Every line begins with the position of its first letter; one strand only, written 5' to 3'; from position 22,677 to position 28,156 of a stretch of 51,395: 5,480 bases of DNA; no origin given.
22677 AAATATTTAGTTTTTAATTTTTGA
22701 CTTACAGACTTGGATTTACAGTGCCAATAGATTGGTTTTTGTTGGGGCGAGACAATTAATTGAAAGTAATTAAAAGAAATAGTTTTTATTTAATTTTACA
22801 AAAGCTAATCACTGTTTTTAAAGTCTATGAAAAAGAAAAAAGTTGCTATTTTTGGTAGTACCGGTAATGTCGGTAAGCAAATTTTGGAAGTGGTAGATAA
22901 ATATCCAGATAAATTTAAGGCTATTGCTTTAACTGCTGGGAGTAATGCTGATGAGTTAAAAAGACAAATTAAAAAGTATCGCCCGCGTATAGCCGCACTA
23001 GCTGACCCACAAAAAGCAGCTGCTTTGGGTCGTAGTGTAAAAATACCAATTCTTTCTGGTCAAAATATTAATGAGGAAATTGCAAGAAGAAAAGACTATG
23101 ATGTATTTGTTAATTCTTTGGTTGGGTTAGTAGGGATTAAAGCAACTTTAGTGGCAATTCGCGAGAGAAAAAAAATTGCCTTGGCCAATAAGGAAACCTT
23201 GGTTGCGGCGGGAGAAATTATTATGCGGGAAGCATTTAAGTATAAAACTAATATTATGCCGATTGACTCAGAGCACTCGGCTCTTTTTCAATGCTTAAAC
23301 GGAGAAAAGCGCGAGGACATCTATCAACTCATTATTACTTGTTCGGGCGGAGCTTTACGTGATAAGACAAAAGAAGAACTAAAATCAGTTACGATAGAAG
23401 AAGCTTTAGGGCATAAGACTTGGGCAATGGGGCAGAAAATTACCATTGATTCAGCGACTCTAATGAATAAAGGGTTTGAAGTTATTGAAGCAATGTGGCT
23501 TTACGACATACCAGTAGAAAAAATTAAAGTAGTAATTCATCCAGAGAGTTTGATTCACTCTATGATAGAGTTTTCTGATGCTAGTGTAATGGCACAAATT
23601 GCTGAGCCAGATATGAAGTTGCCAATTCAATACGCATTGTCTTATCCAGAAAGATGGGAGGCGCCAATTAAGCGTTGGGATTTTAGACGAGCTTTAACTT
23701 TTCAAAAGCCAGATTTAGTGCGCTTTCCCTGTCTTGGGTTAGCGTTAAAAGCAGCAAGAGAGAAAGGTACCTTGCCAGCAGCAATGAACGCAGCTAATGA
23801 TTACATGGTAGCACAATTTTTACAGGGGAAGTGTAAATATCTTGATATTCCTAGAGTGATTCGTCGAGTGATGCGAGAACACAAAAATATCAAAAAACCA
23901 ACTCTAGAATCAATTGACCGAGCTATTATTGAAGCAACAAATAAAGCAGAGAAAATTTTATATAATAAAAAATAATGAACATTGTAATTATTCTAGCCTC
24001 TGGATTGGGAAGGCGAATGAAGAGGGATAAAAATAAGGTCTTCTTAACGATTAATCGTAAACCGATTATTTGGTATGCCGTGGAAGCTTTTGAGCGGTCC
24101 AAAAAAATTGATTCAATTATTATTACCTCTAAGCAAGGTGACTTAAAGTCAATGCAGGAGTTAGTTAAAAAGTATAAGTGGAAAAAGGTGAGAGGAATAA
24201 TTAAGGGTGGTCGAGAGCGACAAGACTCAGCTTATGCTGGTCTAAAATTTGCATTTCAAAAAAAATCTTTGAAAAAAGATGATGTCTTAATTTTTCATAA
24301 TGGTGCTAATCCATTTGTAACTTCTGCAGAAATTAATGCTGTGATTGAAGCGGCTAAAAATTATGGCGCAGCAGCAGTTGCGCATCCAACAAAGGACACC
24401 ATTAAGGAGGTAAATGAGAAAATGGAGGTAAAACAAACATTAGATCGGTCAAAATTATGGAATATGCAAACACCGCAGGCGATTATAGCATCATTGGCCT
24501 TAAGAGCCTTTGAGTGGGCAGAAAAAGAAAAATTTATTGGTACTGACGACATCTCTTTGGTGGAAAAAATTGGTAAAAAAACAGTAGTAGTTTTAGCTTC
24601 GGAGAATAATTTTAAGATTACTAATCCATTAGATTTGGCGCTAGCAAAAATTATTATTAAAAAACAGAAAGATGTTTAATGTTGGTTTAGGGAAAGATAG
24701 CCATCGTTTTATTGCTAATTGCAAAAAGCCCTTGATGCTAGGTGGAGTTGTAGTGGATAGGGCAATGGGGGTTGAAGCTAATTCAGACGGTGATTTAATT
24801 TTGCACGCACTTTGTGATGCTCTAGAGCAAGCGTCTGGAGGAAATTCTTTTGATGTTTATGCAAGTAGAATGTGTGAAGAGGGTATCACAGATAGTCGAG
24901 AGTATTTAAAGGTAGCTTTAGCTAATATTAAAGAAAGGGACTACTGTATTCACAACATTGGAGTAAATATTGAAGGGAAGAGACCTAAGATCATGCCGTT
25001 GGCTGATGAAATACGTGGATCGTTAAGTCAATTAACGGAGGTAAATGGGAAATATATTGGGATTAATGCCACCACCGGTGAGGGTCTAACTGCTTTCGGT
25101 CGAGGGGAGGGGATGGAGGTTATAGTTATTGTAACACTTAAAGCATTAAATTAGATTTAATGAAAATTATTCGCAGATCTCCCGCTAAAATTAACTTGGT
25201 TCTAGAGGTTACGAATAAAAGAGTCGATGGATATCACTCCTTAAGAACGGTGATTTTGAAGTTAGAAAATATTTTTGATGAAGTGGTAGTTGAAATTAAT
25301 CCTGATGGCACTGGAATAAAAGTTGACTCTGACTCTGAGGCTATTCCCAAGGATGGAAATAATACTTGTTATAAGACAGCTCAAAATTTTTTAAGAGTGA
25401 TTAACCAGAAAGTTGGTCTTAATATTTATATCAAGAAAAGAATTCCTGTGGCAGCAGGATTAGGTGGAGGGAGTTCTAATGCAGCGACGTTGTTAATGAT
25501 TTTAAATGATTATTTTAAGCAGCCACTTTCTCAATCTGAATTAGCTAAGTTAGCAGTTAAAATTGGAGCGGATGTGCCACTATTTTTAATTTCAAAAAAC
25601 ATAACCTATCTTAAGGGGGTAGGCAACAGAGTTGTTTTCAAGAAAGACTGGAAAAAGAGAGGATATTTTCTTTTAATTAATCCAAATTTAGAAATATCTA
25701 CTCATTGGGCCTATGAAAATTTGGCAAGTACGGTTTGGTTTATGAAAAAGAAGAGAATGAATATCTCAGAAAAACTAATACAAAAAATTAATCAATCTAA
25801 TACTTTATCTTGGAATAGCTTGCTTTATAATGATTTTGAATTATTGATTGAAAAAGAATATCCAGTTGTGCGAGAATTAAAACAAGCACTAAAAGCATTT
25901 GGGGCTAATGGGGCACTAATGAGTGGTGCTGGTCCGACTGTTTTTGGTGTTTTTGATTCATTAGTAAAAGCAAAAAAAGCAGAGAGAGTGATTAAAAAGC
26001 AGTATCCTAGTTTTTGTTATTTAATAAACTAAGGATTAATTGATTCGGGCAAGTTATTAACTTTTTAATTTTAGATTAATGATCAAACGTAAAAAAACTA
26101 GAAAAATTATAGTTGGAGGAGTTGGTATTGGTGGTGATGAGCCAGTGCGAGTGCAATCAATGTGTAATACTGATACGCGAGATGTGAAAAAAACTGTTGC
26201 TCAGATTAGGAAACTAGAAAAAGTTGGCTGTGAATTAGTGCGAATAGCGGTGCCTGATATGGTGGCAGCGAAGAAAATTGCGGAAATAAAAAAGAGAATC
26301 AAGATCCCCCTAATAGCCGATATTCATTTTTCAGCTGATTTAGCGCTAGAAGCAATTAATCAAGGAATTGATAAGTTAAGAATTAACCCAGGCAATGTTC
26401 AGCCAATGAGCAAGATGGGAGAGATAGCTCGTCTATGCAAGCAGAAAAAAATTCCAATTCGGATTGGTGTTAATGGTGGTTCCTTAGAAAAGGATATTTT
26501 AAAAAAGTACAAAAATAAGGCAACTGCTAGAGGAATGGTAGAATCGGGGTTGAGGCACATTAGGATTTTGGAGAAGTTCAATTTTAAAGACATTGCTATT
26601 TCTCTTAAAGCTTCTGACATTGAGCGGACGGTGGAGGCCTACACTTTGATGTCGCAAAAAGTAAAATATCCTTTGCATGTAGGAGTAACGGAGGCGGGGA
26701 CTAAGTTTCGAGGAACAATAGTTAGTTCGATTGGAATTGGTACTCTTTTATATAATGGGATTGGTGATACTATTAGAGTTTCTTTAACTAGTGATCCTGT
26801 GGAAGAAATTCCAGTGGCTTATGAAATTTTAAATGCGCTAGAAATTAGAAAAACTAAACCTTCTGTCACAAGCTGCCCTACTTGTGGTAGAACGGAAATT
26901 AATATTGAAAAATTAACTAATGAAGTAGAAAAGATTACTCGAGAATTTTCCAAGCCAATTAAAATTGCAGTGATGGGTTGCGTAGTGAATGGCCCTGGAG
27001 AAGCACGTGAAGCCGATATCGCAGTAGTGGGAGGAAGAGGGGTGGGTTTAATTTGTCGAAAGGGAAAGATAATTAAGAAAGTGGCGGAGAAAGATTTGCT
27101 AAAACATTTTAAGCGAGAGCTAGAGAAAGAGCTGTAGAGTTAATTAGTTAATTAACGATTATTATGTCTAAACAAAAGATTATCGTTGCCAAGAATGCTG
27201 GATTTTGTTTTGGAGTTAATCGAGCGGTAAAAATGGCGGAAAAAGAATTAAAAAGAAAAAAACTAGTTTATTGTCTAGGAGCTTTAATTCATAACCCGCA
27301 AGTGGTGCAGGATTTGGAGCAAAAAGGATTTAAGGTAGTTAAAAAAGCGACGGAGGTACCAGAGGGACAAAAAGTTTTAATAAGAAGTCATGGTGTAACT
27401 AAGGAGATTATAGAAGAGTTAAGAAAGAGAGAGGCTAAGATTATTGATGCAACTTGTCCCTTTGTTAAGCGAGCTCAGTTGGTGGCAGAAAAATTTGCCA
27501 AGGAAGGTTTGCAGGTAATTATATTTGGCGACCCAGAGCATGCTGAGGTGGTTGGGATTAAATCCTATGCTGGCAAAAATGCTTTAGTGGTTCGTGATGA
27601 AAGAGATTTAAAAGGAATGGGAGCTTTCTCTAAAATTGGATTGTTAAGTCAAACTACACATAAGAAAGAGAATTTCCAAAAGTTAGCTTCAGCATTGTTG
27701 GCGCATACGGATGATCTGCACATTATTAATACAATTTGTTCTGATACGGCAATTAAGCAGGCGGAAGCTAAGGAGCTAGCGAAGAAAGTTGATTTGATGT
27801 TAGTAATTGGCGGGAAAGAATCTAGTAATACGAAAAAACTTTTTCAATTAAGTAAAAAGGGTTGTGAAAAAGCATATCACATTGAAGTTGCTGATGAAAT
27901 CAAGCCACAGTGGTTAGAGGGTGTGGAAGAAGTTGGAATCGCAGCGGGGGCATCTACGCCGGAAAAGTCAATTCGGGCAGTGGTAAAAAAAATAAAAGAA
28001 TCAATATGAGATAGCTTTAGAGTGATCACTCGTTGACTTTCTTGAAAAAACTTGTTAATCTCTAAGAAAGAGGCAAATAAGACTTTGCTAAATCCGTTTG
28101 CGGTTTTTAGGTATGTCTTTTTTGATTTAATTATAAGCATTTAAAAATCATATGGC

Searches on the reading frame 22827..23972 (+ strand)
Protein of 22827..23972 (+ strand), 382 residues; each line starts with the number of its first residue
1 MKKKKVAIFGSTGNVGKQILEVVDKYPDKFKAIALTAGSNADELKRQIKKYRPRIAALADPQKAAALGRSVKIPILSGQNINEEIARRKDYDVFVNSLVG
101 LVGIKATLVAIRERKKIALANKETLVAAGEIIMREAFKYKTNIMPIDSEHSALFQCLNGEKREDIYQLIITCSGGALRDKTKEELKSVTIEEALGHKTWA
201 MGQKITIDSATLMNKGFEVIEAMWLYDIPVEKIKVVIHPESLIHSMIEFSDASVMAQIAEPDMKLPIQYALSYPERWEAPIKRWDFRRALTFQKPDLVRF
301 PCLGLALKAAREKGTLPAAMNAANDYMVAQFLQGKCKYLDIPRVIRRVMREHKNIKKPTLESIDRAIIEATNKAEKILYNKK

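Call 63: search_protein_families(library=pfam, proteins=[window:22827-23972:+], max_evalue=0.00001)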
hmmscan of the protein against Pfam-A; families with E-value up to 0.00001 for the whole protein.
window:22827-23972:+ (382 aa): 3 families
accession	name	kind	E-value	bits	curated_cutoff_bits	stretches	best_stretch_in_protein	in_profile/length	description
PF08436.17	DXP_redisom_C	-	2.8e-37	127.2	26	1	143-226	1-84/84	1-deoxy-D-xylulose 5-phosphate reductoisomerase C-terminal domain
PF02670.22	DXP_reductoisom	-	4.7e-35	121.5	21.7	1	6-129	1-129/129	1-deoxy-D-xylulose 5-phosphate reductoisomerase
PF13288.12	DXPR_C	-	1.2e-34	119.4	27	1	259-364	2-106/115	DXP reductoisomerase C-terminal domain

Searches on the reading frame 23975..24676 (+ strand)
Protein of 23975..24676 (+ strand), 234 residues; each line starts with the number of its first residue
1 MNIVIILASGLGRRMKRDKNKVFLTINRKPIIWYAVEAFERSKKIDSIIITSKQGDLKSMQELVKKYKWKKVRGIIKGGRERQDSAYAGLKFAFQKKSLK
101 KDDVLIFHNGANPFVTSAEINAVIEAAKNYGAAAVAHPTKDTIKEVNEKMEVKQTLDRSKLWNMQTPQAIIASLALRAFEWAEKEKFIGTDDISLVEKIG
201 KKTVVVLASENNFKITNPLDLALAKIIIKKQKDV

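Call 63: search_protein_families(library=pfam, proteins=[window:23975-24676:+], max_evalue=0.00001)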
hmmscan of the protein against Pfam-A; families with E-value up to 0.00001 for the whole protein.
window:23975-24676:+ (234 aa): 3 families
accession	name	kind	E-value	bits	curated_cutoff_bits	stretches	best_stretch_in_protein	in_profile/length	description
PF01128.25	IspD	-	9.7e-55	186.2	27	1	3-229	2-220/221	2-C-methyl-D-erythritol 4-phosphate cytidylyltransferase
PF12804.13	NTP_transf_3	-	5.9e-12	46.5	27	1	4-141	1-125/160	MobA-like NTP transferase domain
PF02348.25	CTP_transf_3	-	2.1e-08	34.7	22.6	1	16-160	11-149/217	Cytidylyltransferase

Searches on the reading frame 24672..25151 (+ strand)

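Call 63: search_protein_families(library=pfam, proteins=[window:24672-25151:+], max_evalue=0.00001)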
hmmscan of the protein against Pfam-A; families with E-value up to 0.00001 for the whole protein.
window:24672-25151:+ (160 aa): 1 family
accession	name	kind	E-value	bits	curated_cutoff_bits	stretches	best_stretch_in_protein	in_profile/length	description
PF02542.21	YgbB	-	1e-34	120.6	26.7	1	3-156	2-154/155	YgbB family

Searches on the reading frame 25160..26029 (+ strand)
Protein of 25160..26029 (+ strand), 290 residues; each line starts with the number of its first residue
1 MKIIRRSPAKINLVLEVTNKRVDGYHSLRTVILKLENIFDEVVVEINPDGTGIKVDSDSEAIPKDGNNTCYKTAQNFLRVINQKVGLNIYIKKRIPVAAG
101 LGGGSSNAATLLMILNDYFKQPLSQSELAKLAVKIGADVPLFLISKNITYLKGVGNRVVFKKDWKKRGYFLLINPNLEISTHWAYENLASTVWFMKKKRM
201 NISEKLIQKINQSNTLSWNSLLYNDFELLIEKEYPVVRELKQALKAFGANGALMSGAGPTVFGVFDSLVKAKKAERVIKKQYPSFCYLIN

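Call 63: search_protein_families(library=pfam, proteins=[window:25160-26029:+], max_evalue=0.00001)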
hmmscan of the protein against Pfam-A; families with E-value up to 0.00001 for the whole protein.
window:25160-26029:+ (290 aa): 2 families
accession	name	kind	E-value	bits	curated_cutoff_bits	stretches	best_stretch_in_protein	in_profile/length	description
PF00288.32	GHMP_kinases_N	-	3.6e-17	62.8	22.3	1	68-143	1-84/87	GHMP kinases N terminal domain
PF08544.19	GHMP_kinases_C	-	4.6e-13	49.8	21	1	208-283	11-84/85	GHMP kinases C terminal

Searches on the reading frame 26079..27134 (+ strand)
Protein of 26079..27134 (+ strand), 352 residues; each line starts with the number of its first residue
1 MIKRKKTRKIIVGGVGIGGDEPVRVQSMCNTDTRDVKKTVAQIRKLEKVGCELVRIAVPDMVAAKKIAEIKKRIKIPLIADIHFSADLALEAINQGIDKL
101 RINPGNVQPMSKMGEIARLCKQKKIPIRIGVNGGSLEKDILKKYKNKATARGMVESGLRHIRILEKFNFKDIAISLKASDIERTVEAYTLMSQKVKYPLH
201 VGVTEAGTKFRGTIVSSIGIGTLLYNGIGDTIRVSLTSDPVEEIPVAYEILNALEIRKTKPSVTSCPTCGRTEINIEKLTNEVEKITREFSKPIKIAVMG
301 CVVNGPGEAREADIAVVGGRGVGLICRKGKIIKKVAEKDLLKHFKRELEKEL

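Call 63: search_protein_families(library=pfam, proteins=[window:26079-27134:+], max_evalue=0.00001)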
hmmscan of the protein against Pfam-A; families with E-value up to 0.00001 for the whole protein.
window:26079-27134:+ (352 aa): 1 family
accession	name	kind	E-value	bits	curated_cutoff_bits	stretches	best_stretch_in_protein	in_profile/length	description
PF04551.19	GcpE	-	1e-146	488.8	32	1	7-350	1-343/343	GcpE protein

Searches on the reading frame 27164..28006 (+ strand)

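Call 64: search_protein_families(library=pfam, proteins=[window:27164-28006:+], max_evalue=0.00001)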
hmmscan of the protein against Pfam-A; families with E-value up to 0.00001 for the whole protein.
window:27164-28006:+ (281 aa): 1 family
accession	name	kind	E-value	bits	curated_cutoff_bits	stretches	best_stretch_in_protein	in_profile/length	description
PF02401.23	LYTB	-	7.3e-96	321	24.5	1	6-278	1-267/267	LytB protein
